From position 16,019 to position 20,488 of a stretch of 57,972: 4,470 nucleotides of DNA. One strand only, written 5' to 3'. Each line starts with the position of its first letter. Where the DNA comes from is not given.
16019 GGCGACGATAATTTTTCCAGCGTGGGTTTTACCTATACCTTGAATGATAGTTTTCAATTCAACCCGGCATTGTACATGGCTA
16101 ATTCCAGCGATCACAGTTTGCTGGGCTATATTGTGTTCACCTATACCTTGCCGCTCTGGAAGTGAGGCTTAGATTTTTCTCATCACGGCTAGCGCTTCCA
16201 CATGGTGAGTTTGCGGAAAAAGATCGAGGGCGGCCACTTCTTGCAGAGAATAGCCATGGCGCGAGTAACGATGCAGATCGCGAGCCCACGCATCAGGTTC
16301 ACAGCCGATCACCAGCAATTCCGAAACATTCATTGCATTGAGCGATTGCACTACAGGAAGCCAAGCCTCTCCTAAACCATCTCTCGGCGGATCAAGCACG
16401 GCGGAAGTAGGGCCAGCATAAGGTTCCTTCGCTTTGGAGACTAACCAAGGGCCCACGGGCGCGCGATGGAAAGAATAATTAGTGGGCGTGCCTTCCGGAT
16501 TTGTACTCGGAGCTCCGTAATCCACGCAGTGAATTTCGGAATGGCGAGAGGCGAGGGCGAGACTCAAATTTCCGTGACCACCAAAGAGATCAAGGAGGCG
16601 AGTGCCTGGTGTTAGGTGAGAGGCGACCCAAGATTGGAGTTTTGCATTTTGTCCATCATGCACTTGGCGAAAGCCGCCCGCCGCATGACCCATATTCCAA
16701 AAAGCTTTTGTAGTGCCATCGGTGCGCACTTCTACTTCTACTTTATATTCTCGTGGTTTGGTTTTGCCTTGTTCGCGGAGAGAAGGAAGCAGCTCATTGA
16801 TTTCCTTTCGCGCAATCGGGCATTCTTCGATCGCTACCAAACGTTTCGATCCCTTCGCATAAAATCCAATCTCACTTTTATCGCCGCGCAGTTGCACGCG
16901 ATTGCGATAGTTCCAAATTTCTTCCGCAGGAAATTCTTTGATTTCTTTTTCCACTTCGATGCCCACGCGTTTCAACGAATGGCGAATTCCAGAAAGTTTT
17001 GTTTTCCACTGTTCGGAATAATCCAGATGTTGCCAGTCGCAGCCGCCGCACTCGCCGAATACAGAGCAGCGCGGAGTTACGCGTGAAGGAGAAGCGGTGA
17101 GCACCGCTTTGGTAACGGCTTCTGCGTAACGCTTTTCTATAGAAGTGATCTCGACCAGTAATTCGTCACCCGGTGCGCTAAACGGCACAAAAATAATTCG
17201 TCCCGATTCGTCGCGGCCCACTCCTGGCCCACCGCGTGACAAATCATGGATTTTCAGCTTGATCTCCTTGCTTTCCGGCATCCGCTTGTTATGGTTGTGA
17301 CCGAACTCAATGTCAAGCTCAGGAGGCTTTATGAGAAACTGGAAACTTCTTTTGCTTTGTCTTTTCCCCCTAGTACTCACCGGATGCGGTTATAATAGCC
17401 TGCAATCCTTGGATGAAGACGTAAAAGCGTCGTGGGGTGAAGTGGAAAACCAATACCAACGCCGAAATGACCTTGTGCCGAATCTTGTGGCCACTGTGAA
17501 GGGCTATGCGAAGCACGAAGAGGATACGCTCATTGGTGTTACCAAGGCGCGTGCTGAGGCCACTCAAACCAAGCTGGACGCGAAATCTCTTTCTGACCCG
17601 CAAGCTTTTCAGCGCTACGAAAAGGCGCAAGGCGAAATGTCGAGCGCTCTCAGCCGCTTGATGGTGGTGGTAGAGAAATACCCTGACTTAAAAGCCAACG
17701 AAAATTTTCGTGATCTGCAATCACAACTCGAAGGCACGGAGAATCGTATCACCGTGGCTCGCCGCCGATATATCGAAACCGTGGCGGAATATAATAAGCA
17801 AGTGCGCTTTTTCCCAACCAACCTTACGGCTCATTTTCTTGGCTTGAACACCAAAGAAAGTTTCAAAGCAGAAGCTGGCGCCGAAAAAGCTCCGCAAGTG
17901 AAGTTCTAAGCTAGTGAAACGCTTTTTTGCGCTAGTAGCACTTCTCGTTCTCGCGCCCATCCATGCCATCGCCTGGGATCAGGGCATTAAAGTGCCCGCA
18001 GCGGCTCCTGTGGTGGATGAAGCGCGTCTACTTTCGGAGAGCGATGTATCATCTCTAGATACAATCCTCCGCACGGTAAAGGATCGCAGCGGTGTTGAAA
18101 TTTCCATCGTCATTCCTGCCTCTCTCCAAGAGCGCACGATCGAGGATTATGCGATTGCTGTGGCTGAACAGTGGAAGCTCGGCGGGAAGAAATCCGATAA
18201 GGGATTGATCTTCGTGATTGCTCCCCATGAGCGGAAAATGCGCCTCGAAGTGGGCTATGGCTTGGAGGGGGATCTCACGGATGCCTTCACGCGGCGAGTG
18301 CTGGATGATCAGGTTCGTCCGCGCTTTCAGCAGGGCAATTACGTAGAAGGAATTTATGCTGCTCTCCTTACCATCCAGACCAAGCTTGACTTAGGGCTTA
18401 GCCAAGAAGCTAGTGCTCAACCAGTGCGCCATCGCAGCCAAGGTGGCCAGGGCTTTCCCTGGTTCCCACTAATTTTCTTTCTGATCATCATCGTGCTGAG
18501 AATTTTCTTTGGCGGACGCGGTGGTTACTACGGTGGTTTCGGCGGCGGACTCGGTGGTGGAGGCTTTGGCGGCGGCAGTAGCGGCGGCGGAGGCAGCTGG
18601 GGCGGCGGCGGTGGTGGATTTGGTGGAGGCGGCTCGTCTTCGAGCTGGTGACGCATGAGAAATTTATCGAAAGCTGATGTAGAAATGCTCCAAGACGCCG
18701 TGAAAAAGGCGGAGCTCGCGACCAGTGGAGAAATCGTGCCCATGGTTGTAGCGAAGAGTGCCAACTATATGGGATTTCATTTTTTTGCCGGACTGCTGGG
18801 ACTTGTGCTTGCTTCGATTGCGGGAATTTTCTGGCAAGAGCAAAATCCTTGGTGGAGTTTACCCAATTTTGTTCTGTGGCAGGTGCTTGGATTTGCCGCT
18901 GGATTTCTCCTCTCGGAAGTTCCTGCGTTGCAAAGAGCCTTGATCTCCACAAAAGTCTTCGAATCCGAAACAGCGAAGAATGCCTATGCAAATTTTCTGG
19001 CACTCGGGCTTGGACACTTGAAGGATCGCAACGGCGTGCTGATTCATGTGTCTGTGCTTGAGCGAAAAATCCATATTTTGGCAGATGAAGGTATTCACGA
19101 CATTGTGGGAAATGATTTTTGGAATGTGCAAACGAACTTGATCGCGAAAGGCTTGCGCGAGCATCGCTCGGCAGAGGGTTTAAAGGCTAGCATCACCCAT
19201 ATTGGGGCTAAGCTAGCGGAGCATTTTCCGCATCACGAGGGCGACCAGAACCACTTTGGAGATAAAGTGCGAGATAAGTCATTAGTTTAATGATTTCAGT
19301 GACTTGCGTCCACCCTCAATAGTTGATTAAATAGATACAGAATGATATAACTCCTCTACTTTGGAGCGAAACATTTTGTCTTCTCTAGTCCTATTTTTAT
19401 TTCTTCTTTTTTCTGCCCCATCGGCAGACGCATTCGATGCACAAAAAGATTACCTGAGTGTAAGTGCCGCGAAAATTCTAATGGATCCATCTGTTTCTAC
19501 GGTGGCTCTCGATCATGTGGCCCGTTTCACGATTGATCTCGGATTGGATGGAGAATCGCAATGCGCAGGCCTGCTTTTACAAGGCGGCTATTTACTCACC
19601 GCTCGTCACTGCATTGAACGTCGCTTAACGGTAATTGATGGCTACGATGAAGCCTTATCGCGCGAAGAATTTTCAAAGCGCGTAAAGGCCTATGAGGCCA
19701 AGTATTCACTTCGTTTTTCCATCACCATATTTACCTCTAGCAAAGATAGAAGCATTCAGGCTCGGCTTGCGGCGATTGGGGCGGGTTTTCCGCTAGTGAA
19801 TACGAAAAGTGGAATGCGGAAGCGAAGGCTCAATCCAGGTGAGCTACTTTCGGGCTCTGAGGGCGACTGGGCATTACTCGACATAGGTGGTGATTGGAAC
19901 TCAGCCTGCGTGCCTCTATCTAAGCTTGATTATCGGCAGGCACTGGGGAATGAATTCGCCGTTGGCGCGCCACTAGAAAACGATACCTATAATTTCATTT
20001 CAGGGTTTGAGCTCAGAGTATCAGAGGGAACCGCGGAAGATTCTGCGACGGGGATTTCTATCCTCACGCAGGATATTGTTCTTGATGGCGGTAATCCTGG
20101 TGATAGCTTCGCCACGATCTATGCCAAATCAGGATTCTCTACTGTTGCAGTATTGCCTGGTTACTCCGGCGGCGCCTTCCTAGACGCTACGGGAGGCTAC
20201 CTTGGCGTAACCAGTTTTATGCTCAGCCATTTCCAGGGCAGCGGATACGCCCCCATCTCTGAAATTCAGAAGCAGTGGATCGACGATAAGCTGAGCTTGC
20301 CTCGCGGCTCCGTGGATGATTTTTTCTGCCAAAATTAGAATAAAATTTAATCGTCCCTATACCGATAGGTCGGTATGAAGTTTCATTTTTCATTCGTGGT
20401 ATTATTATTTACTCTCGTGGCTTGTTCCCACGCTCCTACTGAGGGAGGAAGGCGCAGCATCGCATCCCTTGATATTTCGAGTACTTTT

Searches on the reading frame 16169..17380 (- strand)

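Call 12: search_protein_families(library=pfam, proteins=[window:16169-17380:-], max_evalue=0.01)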
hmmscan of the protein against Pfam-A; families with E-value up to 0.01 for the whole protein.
window:16169-17380:- (403 aa): 3 families
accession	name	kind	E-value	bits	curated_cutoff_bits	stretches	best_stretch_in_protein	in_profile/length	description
PF05958.17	tRNA_U5-meth_tr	-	6e-13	49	23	1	328-399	288-353/357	tRNA (Uracil-5-)-methyltransferase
PF01938.26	TRAM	-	1.3e-08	35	21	1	38-88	6-58/61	TRAM domain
PF21579.3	PabTrmU54_TRAM_dom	-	0.0014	19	27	1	63-98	20-55/56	tRNA (uracil(54)-C(5))-methyltransferase, TRAM domain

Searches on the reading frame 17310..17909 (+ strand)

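Call 12: search_protein_families(library=pfam, proteins=[window:17310-17909:+], max_evalue=0.01)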
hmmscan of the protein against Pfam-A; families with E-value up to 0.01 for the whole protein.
window:17310-17909:+ (199 aa): 3 families
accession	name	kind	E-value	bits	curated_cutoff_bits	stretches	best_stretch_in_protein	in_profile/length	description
PF04011.17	LemA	-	2.4e-58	196.6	26.2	1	41-199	1-149/149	LemA family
PF25474.1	TPR_TmcB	-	0.0031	17.9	27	0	29-96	57-120/125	TmcB, TPR repeats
PF15731.11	MqsA_antitoxin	-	0.005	17.4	30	1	75-127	74-126/131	Antitoxin component of bacterial toxin-antitoxin system, MqsA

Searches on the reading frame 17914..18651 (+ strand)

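Call 12: search_protein_families(library=pfam, proteins=[window:17914-18651:+], max_evalue=0.01)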
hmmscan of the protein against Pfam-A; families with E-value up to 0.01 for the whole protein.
window:17914-18651:+ (245 aa): 2 families
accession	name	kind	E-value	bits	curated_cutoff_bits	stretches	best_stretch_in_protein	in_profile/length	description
PF04536.20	TPM_phosphatase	-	6.3e-35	120.4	22.1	1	33-155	1-123/125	TPM domain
PF07172.16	GRP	-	0.0025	18.8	30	1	166-240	35-90/90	Glycine rich protein family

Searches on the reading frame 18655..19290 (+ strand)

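Call 12: search_protein_families(library=pfam, proteins=[window:18655-19290:+], max_evalue=0.01)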
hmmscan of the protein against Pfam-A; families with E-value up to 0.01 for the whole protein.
window:18655-19290:+ (211 aa): 1 family
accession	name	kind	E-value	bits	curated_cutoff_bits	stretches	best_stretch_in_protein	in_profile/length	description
PF04536.20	TPM_phosphatase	-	2.3e-08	34.6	22.1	1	108-184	46-123/125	TPM domain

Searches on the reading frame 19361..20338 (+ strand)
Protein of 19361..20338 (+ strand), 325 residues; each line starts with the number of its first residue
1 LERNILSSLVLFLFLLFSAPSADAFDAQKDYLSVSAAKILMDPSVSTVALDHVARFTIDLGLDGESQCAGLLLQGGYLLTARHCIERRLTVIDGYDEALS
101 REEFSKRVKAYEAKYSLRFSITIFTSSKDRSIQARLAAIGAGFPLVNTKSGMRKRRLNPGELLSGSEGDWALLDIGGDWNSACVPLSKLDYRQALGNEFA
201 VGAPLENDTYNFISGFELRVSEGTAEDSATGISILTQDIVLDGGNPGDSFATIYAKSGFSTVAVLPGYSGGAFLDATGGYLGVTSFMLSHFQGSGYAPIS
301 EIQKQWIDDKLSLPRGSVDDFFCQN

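Call 12: search_protein_families(library=pfam, proteins=[window:19361-20338:+], max_evalue=0.01)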
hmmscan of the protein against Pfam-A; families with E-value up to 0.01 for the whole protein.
window:19361-20338:+ (325 aa): 2 families
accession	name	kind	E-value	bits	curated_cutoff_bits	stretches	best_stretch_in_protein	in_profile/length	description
PF00089.32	Trypsin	-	5.7e-06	26.7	20.6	1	55-107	13-68/220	Trypsin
PF13365.12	Trypsin_2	-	4.6e-05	24.6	27.6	1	72-283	5-144/144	Trypsin-like peptidase domain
